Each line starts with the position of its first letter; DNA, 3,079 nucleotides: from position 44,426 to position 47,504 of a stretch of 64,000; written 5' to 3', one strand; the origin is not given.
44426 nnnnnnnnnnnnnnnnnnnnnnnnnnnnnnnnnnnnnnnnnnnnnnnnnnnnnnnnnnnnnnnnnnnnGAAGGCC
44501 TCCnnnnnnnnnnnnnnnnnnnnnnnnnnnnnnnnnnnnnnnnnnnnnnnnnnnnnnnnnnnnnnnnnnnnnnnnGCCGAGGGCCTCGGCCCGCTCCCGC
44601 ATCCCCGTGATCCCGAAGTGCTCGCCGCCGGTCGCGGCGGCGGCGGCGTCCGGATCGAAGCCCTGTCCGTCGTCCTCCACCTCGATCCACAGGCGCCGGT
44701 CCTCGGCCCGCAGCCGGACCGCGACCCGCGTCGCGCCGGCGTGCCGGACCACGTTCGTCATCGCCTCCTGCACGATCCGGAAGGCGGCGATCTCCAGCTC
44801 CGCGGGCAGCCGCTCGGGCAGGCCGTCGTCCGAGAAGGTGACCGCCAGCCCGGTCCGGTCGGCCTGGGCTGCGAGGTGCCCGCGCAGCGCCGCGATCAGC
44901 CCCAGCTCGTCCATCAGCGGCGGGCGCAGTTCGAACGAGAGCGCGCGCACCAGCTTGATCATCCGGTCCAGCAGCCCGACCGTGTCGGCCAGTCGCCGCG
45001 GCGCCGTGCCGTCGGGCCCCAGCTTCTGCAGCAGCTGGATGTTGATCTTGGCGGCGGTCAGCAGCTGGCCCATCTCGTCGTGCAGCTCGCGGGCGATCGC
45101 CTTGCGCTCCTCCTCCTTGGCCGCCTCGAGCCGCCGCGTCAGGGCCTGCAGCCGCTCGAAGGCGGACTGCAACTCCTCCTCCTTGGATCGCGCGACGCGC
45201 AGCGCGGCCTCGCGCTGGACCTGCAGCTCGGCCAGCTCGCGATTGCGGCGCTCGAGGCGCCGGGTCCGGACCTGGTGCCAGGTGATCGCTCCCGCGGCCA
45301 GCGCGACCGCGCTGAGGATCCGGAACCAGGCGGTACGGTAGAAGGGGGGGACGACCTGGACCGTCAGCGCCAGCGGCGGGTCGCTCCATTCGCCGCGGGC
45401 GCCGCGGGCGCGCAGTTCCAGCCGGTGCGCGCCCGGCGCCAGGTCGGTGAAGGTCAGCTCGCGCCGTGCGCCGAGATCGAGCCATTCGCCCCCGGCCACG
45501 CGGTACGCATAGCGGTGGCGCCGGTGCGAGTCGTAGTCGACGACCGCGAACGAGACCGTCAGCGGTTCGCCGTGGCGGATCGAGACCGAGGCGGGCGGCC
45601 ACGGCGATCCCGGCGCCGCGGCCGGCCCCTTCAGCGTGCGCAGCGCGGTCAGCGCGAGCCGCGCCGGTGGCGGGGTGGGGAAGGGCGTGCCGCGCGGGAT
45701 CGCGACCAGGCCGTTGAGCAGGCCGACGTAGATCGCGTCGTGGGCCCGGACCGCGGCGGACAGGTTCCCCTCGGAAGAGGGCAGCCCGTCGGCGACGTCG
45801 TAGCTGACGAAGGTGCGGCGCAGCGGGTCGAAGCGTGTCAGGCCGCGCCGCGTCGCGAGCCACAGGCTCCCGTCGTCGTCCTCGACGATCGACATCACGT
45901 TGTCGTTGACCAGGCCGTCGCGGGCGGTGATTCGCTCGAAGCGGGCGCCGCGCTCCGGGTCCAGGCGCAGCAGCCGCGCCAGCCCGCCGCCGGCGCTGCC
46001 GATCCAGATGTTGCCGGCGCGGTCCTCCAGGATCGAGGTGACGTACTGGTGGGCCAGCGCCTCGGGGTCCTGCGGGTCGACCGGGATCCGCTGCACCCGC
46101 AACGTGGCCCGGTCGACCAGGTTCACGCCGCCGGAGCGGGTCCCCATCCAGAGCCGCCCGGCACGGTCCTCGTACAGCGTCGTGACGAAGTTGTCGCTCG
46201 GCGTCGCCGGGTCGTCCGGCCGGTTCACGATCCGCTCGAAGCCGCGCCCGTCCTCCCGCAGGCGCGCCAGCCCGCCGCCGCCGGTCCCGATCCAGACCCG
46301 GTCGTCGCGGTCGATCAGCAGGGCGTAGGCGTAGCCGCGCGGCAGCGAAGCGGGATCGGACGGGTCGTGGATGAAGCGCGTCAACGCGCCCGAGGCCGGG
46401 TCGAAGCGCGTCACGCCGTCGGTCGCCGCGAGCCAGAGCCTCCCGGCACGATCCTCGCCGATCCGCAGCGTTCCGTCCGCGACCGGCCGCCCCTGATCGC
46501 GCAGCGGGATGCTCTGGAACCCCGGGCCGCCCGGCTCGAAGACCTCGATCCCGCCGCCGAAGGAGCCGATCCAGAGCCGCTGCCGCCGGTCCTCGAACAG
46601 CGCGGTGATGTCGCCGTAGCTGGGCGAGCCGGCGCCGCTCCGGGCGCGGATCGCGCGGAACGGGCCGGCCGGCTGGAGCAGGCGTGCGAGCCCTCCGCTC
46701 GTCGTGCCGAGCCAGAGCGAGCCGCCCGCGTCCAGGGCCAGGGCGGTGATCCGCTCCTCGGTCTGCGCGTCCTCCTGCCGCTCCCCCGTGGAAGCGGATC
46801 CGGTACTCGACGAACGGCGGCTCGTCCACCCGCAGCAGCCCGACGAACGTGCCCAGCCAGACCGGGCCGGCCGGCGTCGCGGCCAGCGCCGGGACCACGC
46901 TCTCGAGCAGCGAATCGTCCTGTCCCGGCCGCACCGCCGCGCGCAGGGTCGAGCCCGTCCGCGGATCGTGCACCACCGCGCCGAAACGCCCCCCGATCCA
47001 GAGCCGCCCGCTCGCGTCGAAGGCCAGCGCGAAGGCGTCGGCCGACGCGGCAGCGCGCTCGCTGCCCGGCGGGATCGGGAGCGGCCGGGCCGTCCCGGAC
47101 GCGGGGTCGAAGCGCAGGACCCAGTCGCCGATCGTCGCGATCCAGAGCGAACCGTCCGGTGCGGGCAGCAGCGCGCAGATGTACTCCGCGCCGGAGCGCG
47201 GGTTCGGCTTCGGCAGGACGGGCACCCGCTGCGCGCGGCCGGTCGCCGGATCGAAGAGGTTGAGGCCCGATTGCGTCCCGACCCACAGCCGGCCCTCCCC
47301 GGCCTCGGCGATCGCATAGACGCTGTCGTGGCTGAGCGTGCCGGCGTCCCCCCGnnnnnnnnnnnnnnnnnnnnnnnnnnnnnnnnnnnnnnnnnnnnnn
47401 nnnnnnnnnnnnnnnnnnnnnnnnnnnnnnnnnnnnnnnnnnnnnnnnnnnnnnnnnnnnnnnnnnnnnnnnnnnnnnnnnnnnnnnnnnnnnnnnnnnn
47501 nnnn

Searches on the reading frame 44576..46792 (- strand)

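Call 77: search_protein_families(library=pfam, proteins=[window:44576-46792:-], max_evalue=0.001)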
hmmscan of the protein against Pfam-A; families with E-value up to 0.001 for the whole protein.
window:44576-46792:- (739 aa): 6 families
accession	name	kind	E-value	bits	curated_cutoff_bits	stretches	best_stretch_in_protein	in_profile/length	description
PF07494.17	Reg_prop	-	2.9e-34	113.1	20.4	3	199-219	3-23/24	Two component regulator propeller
PF07730.19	HisKA_3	-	1.7e-12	48.1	24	1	562-625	1-66/68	Histidine kinase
PF23748.1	Beta-prop_LRRK2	-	2.1e-10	40.6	26.9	0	194-234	267-307/359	LRRK2 beta propeller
PF02518.31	HATPase_c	-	2.5e-10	41.2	26.4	1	668-738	4-87/111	Histidine kinase-, DNA gyrase B-, and HSP90-like ATPase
PF13581.12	HATPase_c_2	-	1.9e-07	31.6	27.4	1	658-722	24-89/127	Histidine kinase-like ATPase domain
PF07495.19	Y_Y_Y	-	7e-06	26.3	26.6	1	419-480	1-64/65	Y_Y_Y domain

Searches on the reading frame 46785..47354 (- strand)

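Call 77: search_protein_families(library=pfam, proteins=[window:46785-47354:-], max_evalue=0.001)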
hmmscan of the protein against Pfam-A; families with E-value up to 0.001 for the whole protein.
window:46785-47354:- (190 aa): 1 family
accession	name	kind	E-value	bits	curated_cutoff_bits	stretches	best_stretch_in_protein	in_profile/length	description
PF07494.17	Reg_prop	-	1.1e-16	59.3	20.4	1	7-28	2-23/24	Two component regulator propeller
